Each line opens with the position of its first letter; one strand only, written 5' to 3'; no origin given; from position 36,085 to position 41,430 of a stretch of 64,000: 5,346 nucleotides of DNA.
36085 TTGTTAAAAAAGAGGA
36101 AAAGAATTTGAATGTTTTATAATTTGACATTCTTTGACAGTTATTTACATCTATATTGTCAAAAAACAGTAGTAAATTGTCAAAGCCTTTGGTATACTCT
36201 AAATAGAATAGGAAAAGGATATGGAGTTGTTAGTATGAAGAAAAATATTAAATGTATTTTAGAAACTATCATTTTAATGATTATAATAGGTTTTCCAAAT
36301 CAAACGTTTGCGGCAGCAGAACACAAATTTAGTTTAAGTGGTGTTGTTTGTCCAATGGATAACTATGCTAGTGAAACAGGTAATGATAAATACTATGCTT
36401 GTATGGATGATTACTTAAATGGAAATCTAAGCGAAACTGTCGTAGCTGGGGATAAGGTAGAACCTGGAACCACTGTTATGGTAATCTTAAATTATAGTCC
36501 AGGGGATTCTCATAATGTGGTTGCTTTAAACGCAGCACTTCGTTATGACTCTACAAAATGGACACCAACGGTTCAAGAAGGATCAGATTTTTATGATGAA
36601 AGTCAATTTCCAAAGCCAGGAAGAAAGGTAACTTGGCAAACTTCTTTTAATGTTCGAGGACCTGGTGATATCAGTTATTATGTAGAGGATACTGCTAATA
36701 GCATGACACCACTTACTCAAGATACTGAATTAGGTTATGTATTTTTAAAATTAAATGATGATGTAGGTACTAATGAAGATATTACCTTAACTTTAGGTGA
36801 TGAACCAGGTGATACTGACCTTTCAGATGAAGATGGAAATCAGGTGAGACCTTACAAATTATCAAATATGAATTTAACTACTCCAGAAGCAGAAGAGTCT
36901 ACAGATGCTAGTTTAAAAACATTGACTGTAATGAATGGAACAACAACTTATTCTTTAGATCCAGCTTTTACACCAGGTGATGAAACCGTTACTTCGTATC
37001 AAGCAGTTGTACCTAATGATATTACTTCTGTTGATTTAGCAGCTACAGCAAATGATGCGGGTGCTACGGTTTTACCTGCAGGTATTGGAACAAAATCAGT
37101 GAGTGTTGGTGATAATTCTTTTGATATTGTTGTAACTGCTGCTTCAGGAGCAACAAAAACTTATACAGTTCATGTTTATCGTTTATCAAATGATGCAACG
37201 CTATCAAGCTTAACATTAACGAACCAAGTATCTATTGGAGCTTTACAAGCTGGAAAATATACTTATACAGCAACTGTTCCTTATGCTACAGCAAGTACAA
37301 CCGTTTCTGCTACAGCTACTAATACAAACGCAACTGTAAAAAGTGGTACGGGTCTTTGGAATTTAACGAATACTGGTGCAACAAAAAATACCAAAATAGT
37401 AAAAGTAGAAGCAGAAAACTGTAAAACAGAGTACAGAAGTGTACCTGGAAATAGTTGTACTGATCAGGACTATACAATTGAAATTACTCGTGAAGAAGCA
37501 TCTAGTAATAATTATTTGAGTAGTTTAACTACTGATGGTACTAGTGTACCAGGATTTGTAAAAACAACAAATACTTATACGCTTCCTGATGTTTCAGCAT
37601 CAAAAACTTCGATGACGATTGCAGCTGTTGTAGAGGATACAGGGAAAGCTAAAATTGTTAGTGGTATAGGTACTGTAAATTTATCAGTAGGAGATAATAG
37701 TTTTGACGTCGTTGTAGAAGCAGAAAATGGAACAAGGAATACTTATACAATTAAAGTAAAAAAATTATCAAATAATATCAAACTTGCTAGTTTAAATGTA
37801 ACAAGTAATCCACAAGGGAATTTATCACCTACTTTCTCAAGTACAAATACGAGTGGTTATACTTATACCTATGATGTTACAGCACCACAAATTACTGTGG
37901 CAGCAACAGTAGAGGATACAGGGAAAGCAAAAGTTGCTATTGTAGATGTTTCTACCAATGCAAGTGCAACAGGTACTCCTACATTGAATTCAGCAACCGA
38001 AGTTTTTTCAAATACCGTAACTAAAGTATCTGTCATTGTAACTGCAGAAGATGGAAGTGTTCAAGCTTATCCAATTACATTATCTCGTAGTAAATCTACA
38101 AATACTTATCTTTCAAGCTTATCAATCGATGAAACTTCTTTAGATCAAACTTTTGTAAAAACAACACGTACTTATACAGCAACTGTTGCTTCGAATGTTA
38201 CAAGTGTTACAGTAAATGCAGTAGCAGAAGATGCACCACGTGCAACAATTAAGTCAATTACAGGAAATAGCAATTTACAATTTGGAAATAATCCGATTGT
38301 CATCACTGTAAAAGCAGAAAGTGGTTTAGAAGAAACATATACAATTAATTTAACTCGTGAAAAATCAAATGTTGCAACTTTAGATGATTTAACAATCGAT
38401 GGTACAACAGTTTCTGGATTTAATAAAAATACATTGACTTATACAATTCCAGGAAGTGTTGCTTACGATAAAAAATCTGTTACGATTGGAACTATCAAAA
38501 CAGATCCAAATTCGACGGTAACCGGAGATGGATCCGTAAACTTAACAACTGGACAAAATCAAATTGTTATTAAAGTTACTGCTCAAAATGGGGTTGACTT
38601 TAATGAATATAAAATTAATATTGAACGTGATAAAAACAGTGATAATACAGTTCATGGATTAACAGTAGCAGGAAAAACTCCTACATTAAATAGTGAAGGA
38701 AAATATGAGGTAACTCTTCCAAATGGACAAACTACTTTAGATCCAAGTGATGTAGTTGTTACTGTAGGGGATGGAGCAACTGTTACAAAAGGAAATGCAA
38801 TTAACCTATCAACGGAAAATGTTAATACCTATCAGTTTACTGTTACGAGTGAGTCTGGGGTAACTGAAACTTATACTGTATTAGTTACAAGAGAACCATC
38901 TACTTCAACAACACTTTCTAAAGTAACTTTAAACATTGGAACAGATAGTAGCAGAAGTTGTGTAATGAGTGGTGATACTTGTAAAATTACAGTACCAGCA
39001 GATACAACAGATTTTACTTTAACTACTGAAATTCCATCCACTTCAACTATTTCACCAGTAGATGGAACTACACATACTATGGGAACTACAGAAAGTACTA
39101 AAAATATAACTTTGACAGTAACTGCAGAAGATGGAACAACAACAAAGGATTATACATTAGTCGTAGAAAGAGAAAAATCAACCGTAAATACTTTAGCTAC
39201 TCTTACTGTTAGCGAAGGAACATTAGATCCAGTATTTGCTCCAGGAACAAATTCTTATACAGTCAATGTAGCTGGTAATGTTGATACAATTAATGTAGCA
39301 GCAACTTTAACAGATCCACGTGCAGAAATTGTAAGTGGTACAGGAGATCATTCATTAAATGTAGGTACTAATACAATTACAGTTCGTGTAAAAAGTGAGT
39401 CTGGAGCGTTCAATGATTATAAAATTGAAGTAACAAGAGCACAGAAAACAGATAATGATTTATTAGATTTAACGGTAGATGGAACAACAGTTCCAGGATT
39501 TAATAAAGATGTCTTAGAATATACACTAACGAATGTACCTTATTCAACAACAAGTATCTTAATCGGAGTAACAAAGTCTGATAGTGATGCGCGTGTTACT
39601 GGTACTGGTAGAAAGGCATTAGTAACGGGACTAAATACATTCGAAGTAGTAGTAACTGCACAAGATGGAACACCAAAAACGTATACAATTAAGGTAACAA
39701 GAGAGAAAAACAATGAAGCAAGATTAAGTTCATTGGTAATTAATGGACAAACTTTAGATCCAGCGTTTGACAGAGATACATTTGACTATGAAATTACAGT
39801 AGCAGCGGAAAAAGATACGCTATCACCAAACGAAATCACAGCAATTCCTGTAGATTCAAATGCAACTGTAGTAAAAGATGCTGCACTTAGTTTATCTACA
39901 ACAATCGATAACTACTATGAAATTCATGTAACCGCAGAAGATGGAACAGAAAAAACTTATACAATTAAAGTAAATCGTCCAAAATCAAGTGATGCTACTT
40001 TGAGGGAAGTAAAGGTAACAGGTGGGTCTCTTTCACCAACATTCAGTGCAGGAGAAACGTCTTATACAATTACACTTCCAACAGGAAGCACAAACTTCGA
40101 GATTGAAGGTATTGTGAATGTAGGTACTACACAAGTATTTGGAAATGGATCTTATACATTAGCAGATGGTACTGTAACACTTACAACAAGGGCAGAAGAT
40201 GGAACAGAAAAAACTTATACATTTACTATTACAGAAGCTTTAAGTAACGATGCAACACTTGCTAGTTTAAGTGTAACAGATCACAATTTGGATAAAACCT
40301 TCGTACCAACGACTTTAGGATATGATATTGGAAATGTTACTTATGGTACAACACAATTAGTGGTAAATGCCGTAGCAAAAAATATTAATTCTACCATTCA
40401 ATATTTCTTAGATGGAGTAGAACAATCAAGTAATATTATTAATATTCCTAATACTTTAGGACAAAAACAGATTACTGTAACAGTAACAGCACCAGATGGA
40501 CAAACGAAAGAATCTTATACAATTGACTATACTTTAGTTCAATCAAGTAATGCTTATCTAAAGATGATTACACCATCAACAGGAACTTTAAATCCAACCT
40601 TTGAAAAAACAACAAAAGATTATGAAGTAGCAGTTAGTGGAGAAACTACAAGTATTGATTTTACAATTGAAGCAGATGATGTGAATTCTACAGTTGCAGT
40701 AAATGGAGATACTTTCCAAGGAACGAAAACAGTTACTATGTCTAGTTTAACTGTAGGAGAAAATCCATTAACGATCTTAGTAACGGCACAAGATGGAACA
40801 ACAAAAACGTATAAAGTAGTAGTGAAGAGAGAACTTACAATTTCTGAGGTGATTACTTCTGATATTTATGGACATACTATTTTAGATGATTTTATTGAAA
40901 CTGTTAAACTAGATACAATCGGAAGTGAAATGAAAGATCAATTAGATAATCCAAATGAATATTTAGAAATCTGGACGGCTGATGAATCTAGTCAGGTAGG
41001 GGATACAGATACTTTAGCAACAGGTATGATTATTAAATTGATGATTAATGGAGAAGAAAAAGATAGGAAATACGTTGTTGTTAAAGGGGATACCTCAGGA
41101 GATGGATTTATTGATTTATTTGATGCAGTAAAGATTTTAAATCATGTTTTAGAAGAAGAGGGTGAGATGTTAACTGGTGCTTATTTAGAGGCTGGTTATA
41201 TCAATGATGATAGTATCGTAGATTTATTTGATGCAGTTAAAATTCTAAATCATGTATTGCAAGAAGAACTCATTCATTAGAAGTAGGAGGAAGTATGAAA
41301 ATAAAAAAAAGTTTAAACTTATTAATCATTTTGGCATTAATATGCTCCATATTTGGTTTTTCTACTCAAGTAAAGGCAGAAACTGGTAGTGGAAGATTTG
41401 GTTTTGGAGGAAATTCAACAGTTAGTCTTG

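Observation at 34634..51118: Non-cellulosomal cohesin-dockerin cell-surface assembly locus with embedded sortase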

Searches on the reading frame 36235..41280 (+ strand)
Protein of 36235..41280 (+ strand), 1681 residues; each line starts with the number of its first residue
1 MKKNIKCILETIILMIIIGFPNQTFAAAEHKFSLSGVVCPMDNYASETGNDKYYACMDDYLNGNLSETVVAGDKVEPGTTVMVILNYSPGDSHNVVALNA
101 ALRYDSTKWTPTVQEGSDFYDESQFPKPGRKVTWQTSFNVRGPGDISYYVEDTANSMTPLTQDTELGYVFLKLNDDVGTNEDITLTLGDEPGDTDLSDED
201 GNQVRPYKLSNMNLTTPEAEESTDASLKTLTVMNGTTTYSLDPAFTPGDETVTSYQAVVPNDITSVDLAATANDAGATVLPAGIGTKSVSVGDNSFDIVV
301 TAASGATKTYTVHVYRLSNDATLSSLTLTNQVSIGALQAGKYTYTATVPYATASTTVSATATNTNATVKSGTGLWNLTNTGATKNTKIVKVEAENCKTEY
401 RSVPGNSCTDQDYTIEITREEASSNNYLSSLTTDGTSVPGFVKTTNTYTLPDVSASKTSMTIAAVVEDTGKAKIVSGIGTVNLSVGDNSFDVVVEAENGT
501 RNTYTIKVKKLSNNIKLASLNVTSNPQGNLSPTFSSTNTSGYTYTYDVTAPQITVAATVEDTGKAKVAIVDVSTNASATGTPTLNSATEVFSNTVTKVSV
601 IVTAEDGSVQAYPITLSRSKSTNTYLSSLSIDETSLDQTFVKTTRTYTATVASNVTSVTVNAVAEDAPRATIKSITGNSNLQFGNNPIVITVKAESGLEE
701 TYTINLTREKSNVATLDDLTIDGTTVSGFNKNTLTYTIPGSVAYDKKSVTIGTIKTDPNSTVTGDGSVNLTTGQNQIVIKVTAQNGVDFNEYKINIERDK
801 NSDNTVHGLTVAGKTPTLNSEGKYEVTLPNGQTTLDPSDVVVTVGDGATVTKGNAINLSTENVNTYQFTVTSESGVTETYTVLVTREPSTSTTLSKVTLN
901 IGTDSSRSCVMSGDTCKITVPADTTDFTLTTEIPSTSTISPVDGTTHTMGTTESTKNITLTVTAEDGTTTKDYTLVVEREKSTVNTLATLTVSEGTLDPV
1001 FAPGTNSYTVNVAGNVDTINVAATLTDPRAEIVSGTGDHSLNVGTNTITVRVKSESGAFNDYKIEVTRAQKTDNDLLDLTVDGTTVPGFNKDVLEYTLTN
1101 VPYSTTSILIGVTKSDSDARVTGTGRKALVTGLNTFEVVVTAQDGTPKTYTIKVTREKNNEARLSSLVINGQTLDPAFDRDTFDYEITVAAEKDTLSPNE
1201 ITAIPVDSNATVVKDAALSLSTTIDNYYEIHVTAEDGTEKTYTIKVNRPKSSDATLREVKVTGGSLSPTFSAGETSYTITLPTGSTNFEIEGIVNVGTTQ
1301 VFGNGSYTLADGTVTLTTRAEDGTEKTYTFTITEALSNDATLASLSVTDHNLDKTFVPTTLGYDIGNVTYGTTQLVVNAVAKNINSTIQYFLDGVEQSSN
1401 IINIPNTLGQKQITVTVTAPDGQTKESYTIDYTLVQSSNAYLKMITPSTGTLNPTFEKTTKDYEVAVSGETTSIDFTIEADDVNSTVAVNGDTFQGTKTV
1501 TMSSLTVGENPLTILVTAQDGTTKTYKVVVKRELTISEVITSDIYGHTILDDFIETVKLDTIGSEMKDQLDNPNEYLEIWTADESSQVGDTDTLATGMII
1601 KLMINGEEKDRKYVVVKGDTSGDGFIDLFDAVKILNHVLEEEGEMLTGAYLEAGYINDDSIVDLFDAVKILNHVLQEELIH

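Call 4: search_protein_families(library=pfam, proteins=[window:36235-41280:+], max_evalue=0.1)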
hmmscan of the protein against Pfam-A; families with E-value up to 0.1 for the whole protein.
window:36235-41280:+ (1681 aa): 3 families
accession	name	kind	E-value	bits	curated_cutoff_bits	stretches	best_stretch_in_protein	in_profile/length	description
PF12733.13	Cadherin-like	-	1.1e-104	343.5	24.2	12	1452-1533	6-89/89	Cadherin-like beta sandwich domain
PF16410.10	DUF5018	-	0.00021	20.7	38.2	1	1138-1258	110-225/352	Domain of unknown function (DUF5018)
PF04379.20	DUF525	-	0.032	14.9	27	0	776-825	16-65/87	ApaG domain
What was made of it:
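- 36235..41280 (+): g3: 1681-aa giant. Signal peptide, N-terminal cohesin-like module (36307-36894), 14 Cadherin-like repeats (36901-40833), X-like module (40840-41082) and a divergent dockerin (41083-41277). Gene callers start it at 36112, but the signal peptide follows the ATG at 36235. Cadherin-like PF12733 E 1.1e-104 (call 4).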

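Call 5: search_protein_families(library=ncbifam, proteins=[window:36235-41280:+], max_evalue=0.01)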
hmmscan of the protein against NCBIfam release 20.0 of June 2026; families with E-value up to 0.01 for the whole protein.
window:36235-41280:+ (1681 aa): 0 families

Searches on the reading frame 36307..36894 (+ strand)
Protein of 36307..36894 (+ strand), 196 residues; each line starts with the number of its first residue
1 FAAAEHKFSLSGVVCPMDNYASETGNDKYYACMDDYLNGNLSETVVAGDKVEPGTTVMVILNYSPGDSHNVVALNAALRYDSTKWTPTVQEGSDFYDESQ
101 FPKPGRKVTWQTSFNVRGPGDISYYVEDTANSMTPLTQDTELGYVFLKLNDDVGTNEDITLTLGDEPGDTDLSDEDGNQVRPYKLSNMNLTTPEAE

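Call 28: search_protein_families(library=pfam, proteins=[window:36307-36894:+], max_evalue=1)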
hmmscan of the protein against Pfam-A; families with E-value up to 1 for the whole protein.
seq(196 aa): 1 family
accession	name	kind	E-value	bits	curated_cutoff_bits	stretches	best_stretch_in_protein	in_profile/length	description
PF00963.24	Cohesin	-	8.3e-05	23.2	24.1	1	44-156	3-108/139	Cohesin domain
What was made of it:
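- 36235..41280 (+): N-terminal module: Cohesin 23.2 bits, E 8.3e-5 (call 28).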

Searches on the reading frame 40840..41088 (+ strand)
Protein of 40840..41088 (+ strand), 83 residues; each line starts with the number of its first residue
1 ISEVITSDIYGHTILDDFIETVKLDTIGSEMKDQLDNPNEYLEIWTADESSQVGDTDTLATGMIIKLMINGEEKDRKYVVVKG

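Call 28: search_protein_families(library=pfam, proteins=[window:40840-41088:+], max_evalue=1)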
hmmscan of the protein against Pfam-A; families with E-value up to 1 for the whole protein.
seq(83 aa): 1 family
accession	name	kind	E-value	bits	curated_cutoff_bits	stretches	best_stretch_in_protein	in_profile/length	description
PF06482.17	Endostatin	-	0.12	12.4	29.4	1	11-67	96-151/170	Collagenase NC10 and Endostatin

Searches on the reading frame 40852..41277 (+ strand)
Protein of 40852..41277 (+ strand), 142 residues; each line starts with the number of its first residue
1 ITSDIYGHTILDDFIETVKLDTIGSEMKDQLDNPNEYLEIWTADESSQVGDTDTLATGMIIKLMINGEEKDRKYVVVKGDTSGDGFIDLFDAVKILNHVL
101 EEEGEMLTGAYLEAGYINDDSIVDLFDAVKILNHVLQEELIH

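Call 8: search_solved_structures(query=window:40852-41277:+, max_evalue=10, show_alignments=2)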
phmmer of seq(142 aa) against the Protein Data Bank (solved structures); distinct sequences matched with E-value up to 10: 10.
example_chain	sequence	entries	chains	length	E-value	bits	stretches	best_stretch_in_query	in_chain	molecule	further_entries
2ggz_A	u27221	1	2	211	0.12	15.8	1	77-134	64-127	Guanylyl cyclase-activating protein 3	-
5lxv_B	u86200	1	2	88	0.3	14.5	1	76-127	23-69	Carbohydrate-binding protein WP_009985128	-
4uyq_B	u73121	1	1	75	0.32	14.4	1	77-137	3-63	Cellulosomal scaffoldin adaptor protein B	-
4uyp_B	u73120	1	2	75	0.32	14.4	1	77-137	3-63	Cellulosomal scaffoldin adaptor protein B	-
9bk6_A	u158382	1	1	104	0.33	14.4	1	66-106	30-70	B10_CYTX binder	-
2y3n_B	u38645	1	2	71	0.51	13.7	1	74-131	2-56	CELLULOSOMAL FAMILY-48 PROCESSIVE GLYCOSIDE HYDROLASE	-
2lvi_A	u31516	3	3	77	0.6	13.5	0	75-97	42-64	Polcalcin Phl p 7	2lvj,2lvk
1k9u_A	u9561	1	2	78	0.6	13.5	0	75-97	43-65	Polcalcin Phl p 7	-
2opo_A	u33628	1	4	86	1.1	12.6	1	70-124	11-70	Polcalcin Che a 3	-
5otj_D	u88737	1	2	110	1.5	12.2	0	75-97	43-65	Polcalcin Phl p 7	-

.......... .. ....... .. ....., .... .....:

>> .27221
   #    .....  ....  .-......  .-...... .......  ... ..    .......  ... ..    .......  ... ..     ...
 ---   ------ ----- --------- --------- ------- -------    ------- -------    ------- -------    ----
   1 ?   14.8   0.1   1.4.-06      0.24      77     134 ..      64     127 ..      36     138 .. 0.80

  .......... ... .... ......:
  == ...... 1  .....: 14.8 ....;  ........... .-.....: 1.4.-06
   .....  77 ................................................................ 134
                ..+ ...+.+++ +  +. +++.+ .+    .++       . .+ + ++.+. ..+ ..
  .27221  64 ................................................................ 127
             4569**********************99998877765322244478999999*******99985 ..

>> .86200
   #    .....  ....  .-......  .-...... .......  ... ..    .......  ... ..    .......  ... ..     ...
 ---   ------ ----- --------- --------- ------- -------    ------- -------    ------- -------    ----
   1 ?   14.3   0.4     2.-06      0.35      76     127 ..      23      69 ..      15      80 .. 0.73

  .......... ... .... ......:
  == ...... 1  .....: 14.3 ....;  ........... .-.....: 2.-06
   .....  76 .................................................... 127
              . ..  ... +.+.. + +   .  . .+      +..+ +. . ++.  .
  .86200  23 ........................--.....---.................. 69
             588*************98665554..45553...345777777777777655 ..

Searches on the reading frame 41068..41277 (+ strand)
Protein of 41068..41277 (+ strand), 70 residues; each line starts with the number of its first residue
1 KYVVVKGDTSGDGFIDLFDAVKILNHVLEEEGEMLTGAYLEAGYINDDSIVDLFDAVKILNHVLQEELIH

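Call 22: search_solved_structures(query=A2, max_evalue=1, show_alignments=1)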
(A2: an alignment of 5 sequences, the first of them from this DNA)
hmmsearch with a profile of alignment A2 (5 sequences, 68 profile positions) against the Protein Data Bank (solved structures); distinct sequences matched with E-value up to 1: 40.
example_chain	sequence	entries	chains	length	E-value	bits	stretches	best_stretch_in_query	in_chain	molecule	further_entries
8x39_A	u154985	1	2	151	1.1e-11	47.8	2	7-65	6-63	Serine protease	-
8x3a_A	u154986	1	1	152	1.1e-11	47.8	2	7-65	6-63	Serine protease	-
4uyq_B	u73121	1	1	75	6.2e-09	39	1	5-64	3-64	Cellulosomal scaffoldin adaptor protein B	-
4uyp_B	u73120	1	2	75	6.2e-09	39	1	5-64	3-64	Cellulosomal scaffoldin adaptor protein B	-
8ajy_B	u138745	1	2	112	9.2e-08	35.2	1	7-61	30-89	Dockerin from ScaH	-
2ccl_B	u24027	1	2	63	9e-06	28.8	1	4-62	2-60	ENDO-1,4-BETA-XYLANASE Y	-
3ul4_B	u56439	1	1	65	3.2e-05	27.1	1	3-63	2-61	Cellulosome enzyme, dockerin type I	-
9qf9_A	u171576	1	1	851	3.3e-05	27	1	7-62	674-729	Ruminococcus bromii Amy16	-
2y3n_B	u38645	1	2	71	5.1e-05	26.4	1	3-61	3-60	CELLULOSOMAL FAMILY-48 PROCESSIVE GLYCOSIDE HYDROLASE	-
5nrm_B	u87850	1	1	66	0.00013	25.1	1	7-63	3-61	DocCel5: Type I dockerin repeat domain from A. cellulolyticus family 5 endoglucanase WP_01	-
5nrk_B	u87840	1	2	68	0.00015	24.9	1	7-63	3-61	DocCel5: Type I dockerin repeat domain from A. cellulolyticus family 5 endoglucanase WP_01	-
1ohz_B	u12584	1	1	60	0.0002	24.5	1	7-62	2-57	ENDO-1,4-BETA-XYLANASE Y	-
2vn6_B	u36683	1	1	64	0.00023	24.3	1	3-63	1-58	ENDOGLUCANASE A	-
2mte_A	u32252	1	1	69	0.00043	23.4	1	7-64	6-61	Cellulose 1,4-beta-cellobiosidase (reducing end) CelS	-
1daq_A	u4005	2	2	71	0.00043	23.4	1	7-64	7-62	ENDOGLUCANASE SS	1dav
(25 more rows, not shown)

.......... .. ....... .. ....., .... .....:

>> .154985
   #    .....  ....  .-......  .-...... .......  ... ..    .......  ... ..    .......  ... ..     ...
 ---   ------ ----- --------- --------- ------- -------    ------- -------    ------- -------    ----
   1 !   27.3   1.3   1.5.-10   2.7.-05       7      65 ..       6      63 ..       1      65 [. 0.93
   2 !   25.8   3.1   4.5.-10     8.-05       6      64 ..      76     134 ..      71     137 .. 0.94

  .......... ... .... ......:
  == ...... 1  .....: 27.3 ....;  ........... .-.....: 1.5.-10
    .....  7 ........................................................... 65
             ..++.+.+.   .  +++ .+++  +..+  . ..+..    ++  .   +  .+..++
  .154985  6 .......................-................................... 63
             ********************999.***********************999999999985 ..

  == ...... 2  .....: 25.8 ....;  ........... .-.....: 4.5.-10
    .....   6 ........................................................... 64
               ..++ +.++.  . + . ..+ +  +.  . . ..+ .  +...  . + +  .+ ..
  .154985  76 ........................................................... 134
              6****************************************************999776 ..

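Call 23: search_protein_families(library=pfam, alignment_id=A2, max_evalue=1)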
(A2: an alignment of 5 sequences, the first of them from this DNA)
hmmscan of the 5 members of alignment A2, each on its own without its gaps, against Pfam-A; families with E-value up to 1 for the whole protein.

A. member 1, seq(70 aa): 2 families
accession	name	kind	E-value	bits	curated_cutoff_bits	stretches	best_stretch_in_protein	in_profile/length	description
PF00404.24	Dockerin_1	-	0.0015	19.1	22.9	1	6-63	1-56/57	Dockerin type I domain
PF14997.11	CECR6_TMEM121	-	0.094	13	25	0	14-35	81-102/194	CECR6/TMEM121 family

B. families by the number of members that match (of 5 scanned): 2 families
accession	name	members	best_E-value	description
PF00404.24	Dockerin_1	5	1.3e-10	Dockerin type I domain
PF14997.11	CECR6_TMEM121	1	0.094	CECR6/TMEM121 family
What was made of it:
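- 36235..41280 (+): C-terminus: Dockerin_1 19.1 bits alone; all 5 sequences scanned (4 giant orthologs plus the classical dockerin of L009_g0) hit (call 23).
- On Dockerin type I (Pfam PF00404): The giant scores 19.1 bits alone, which is not met (call 23).
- Checked: The giant's C-terminus scores only 19.1 bits (gathering score 22.9; call 23).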

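Call 76: search_solved_structures(query=A7, max_evalue=1)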
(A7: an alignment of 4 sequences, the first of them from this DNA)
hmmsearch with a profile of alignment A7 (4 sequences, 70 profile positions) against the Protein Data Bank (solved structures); distinct sequences matched with E-value up to 1: 10.
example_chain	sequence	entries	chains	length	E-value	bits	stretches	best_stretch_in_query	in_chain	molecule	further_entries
8ajy_B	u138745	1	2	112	2.3e-05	27.6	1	7-64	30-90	Dockerin from ScaH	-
4uyq_B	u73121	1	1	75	0.0055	20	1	5-66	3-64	Cellulosomal scaffoldin adaptor protein B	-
4uyp_B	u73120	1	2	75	0.0055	20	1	5-66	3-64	Cellulosomal scaffoldin adaptor protein B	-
2y3n_B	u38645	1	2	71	0.066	16.5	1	3-57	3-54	CELLULOSOMAL FAMILY-48 PROCESSIVE GLYCOSIDE HYDROLASE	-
2wlt_A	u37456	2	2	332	0.067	16.5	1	6-59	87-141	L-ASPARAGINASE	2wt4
9gvb_B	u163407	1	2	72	0.13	15.6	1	7-29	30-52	Group 2 dockerin from R. flavefaciens FD-1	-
8x3a_A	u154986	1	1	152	0.16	15.3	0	5-63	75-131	Serine protease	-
8x39_A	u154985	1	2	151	0.17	15.2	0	5-63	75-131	Serine protease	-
5m2o_B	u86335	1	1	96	0.2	15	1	7-64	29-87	Group I Dockerin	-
5m2s_B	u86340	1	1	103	0.33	14.3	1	3-26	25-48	Doc8: Type I dockerin repeat domain from family 9 glycoside hydrolase WP_009982745[Ruminoc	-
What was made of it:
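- Checked: A profile of the window sequence with three orthologs hits the ScaH dockerin 8ajy_B at E 2.3e-5 (call 76).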
